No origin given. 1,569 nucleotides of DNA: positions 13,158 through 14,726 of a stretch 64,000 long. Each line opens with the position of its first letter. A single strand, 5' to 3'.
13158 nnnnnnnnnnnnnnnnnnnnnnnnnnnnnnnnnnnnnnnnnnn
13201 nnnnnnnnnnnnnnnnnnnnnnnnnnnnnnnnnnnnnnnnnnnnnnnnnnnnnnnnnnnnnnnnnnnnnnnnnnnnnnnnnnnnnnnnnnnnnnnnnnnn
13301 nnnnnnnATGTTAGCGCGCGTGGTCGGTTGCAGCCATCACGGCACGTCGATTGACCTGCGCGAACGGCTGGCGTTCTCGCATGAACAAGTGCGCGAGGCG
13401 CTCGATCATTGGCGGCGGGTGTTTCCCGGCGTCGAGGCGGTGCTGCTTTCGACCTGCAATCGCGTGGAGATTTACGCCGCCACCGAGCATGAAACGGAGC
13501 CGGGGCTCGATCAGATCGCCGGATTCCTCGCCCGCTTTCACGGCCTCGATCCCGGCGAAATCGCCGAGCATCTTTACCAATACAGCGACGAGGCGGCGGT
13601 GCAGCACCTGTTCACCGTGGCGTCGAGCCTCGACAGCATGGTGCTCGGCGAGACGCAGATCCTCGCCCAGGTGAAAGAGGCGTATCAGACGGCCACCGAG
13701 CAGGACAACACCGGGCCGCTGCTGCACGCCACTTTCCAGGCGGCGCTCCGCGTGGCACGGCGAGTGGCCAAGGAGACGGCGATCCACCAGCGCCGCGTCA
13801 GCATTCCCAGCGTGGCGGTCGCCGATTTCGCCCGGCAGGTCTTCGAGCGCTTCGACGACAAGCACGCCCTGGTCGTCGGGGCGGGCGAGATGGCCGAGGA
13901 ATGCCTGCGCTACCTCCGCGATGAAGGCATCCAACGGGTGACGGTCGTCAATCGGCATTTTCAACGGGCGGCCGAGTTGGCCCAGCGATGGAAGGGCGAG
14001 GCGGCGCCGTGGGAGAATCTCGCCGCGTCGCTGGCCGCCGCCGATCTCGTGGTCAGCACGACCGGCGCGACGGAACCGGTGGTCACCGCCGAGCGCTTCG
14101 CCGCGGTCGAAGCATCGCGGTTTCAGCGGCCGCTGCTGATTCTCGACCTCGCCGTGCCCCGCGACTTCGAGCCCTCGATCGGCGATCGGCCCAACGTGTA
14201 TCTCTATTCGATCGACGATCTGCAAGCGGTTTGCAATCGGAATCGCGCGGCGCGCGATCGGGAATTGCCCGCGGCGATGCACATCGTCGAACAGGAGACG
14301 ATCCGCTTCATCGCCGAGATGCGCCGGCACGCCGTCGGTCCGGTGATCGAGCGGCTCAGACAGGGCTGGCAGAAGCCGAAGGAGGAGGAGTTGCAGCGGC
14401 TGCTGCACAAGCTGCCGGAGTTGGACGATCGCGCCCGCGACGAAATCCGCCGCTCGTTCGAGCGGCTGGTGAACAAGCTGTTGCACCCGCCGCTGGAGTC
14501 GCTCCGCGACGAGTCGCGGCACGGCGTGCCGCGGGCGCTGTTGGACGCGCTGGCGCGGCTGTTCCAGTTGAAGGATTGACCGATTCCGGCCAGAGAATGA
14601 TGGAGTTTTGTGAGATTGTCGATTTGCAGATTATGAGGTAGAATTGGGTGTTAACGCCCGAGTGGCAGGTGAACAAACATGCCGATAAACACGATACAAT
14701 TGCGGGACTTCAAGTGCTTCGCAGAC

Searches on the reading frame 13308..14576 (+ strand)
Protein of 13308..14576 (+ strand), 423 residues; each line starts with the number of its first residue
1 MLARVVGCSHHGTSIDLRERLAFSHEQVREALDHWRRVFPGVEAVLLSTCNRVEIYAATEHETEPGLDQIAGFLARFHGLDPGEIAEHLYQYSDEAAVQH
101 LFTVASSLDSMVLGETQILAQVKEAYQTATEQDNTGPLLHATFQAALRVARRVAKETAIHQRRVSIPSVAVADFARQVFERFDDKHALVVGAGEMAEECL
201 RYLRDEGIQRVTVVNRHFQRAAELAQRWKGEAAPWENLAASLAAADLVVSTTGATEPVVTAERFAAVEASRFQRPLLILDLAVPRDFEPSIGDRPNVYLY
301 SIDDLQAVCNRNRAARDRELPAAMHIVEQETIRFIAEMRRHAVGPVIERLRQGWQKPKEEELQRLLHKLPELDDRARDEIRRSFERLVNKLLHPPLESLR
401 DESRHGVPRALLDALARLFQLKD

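Call 56: search_protein_families(library=pfam, proteins=[window:13308-14576:+], max_evalue=0.001)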
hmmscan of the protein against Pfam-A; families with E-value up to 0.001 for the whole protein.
window:13308-14576:+ (423 aa): 4 families
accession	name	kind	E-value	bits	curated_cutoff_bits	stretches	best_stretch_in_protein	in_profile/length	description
PF05201.20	GlutR_N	-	3.5e-51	173.4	27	1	6-157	1-151/151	Glutamyl-tRNAGlu reductase, N-terminal domain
PF01488.26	Shikimate_DH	-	3.8e-37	127.9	24.3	1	174-308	2-138/138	Shikimate / quinate 5-dehydrogenase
PF00745.25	GlutR_dimer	-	2.9e-22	79.3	22.9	1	323-421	2-99/99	Glutamyl-tRNAGlu reductase, dimerisation domain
PF13241.12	NAD_binding_7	-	1.2e-06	29.5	22.1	1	179-255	2-72/104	Putative NAD(P)-binding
